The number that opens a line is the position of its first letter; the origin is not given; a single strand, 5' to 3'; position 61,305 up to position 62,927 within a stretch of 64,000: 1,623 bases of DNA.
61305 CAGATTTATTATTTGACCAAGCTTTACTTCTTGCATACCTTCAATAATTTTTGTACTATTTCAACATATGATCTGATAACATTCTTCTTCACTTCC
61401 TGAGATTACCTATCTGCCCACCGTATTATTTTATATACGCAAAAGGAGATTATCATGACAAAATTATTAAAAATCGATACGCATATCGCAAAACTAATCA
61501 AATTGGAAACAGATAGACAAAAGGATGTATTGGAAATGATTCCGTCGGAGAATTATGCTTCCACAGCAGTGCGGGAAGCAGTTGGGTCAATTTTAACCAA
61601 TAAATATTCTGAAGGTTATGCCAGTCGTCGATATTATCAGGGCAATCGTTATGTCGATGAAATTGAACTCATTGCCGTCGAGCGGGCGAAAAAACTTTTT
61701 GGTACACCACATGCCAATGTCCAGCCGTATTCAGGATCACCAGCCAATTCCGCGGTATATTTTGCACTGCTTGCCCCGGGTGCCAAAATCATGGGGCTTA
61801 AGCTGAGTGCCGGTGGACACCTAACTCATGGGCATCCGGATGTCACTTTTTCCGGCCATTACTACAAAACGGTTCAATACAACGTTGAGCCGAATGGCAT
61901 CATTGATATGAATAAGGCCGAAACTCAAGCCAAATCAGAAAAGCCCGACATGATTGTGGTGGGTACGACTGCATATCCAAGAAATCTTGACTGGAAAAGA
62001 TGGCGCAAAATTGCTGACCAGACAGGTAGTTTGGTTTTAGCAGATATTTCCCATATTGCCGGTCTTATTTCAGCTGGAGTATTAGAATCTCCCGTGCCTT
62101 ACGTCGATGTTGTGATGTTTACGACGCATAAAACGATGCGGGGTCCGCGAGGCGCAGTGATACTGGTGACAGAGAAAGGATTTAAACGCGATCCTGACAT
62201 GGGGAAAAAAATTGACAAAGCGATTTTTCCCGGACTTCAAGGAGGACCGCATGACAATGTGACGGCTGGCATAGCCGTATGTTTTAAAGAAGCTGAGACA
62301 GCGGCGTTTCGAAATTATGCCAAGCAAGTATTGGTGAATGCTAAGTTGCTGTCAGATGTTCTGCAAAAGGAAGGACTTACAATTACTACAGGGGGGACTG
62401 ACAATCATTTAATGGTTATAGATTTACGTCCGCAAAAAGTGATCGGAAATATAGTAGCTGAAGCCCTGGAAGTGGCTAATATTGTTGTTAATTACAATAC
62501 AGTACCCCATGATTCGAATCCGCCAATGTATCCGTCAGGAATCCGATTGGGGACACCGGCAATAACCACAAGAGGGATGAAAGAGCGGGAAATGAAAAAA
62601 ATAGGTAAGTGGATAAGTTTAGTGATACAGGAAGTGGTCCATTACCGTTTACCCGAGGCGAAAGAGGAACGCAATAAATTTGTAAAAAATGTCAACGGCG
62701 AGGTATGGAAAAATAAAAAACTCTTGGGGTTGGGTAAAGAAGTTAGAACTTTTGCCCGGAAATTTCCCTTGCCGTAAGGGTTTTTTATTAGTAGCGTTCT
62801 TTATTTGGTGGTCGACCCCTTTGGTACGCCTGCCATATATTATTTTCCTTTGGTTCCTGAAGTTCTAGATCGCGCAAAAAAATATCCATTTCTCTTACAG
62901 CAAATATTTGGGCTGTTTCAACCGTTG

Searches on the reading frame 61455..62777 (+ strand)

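Call 82: search_protein_families(library=pfam, proteins=[window:61455-62777:+], max_evalue=0.0001)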
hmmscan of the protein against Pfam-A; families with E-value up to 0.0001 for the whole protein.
window:61455-62777:+ (440 aa): 1 family
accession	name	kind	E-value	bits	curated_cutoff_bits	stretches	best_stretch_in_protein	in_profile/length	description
PF00464.25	SHMT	-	9e-145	482.7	27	1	6-387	3-399/399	Serine hydroxymethyltransferase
